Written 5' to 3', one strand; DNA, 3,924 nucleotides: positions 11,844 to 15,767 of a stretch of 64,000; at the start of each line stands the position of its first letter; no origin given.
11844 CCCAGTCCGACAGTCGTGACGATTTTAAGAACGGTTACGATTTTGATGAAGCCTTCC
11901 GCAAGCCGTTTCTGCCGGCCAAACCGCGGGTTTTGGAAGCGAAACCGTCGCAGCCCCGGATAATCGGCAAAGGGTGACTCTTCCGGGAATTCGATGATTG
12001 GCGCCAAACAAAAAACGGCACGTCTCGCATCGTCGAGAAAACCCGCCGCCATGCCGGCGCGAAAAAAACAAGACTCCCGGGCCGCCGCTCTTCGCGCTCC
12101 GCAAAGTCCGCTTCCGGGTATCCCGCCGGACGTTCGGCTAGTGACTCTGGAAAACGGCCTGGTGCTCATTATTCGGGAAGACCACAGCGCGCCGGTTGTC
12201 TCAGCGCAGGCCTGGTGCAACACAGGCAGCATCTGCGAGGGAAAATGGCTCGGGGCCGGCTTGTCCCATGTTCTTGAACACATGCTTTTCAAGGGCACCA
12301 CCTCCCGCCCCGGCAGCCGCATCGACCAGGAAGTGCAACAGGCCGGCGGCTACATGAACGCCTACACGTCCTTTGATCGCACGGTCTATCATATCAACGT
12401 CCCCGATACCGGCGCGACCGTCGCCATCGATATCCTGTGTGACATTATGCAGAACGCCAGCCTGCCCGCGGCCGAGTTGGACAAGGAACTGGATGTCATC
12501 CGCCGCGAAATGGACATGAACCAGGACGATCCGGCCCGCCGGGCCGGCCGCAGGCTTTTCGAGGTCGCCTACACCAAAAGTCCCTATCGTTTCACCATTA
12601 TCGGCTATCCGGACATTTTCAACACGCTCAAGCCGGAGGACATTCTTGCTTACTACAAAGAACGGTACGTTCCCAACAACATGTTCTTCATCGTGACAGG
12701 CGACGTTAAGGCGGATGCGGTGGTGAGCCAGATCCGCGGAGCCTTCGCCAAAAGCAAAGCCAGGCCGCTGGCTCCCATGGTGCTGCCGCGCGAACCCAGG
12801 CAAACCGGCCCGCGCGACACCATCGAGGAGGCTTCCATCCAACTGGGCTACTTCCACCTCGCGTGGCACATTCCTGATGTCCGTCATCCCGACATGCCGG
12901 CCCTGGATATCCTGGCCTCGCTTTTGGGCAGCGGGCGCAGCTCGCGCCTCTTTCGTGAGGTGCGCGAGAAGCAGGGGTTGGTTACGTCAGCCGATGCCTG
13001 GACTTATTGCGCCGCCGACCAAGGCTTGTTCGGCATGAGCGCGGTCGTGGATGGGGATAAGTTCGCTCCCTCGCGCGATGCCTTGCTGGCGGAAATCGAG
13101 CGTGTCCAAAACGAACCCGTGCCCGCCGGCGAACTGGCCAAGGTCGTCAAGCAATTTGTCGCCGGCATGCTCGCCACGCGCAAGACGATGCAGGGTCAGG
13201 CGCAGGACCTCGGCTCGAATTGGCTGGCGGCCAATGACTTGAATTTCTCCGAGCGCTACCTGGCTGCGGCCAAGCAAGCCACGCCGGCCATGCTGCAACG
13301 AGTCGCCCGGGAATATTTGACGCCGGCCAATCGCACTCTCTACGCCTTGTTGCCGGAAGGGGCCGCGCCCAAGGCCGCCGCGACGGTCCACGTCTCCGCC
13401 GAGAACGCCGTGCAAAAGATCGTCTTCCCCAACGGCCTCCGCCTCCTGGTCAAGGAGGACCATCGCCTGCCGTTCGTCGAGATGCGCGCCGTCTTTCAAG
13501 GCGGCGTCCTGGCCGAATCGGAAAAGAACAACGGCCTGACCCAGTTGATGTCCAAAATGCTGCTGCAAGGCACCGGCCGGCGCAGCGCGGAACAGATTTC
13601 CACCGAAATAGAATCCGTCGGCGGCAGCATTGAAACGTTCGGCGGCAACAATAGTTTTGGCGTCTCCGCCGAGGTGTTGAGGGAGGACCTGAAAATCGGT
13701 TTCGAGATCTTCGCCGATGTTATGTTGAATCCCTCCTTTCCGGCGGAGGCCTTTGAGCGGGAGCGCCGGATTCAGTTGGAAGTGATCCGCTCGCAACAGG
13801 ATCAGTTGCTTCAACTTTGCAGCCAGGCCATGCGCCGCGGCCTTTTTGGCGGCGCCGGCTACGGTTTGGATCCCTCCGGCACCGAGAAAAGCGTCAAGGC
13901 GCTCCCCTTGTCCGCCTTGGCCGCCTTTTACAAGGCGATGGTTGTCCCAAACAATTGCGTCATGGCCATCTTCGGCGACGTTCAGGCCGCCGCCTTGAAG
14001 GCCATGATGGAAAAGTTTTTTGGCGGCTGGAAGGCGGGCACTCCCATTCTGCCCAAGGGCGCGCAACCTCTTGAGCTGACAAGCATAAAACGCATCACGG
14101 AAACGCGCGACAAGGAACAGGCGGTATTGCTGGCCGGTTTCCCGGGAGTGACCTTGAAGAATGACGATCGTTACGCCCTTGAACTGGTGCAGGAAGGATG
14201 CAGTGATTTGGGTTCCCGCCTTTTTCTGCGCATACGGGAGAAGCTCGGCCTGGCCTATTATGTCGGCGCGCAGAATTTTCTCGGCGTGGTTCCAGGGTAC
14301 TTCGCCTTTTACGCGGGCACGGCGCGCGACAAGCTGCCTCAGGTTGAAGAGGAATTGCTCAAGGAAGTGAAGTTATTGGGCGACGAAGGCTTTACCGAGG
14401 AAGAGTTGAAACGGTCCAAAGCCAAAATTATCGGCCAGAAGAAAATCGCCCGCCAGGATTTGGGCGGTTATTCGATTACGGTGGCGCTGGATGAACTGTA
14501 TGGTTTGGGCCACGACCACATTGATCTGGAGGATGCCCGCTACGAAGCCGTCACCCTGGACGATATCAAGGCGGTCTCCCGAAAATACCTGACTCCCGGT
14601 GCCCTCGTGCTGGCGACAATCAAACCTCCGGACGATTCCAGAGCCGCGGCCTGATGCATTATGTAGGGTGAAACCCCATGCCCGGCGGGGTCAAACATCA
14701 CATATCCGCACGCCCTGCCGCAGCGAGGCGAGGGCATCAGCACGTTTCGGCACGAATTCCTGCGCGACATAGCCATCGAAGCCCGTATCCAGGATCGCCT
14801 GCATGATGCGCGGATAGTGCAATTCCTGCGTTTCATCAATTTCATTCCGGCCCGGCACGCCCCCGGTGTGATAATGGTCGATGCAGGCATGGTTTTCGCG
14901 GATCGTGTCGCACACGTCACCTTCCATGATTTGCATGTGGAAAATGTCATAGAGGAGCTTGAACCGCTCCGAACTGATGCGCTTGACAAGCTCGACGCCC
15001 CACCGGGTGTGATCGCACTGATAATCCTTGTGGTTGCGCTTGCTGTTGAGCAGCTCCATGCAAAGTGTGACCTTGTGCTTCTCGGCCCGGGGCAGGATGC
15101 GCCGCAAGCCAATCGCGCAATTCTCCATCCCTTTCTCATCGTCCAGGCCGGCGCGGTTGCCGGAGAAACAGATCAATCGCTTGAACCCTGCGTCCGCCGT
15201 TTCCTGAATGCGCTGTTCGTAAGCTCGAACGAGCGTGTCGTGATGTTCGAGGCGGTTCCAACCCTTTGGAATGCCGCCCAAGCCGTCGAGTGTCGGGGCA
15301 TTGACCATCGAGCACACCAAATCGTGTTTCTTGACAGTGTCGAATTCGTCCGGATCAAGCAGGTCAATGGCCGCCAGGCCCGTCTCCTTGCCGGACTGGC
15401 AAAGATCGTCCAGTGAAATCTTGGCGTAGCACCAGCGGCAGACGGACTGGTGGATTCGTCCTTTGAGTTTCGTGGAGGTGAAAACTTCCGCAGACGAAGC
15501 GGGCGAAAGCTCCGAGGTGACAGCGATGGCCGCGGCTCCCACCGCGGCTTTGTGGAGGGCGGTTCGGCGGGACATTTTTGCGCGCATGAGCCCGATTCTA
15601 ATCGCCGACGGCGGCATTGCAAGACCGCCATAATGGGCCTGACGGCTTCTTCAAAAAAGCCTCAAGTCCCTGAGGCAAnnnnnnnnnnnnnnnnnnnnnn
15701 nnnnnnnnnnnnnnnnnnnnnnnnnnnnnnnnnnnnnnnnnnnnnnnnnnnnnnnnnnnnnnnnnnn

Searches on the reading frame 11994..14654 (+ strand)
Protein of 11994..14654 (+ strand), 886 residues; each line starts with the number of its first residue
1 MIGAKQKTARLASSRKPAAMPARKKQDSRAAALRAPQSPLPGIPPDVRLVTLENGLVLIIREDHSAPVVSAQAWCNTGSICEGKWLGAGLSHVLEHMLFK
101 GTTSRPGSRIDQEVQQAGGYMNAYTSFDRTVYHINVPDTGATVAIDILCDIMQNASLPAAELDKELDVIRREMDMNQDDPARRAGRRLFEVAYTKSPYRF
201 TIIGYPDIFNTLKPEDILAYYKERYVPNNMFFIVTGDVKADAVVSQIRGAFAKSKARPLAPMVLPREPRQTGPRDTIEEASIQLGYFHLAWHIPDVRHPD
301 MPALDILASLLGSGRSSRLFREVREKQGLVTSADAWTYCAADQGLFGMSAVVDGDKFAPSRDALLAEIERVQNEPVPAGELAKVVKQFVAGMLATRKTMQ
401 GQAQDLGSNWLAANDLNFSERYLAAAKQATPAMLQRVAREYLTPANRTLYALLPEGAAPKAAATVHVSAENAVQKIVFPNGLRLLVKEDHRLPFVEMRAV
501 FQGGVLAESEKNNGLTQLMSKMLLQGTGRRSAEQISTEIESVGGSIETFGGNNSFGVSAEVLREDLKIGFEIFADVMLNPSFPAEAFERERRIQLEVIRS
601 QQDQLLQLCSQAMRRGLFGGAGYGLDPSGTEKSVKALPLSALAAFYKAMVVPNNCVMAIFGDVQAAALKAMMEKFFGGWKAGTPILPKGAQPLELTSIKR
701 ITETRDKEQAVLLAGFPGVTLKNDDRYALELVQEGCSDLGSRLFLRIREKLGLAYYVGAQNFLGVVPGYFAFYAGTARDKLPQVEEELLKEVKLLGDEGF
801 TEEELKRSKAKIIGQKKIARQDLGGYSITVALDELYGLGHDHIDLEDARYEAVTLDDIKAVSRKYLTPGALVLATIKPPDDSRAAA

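Call 24: search_protein_families(library=pfam, proteins=[window:11994-14654:+], max_evalue=0.001)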
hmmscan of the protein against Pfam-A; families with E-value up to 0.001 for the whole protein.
window:11994-14654:+ (886 aa): 2 families
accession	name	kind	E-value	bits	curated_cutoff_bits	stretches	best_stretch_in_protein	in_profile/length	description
PF05193.26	Peptidase_M16_C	-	2.4e-74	249.6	23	2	212-387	2-180/181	Peptidase M16 inactive domain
PF00675.25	Peptidase_M16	-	7.3e-47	159.4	22.3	2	59-200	3-143/149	Insulinase (Peptidase family M16)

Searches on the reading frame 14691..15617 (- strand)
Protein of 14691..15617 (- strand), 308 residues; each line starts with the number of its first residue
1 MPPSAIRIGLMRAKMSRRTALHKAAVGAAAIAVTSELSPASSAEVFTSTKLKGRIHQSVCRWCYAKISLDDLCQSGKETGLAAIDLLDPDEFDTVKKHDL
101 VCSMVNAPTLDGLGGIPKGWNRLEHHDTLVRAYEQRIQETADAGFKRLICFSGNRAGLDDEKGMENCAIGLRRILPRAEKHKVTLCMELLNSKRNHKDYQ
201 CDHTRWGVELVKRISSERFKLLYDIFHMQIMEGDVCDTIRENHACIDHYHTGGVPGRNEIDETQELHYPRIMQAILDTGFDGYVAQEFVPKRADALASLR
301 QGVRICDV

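Call 24: search_protein_families(library=pfam, proteins=[window:14691-15617:-], max_evalue=0.001)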
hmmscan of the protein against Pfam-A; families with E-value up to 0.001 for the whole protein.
window:14691-15617:- (308 aa): 1 family
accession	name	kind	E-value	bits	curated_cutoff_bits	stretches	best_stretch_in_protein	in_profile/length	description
PF01261.30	AP_endonuc_2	-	1.6e-19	71.1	31.1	1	97-289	39-230/249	Xylose isomerase-like TIM barrel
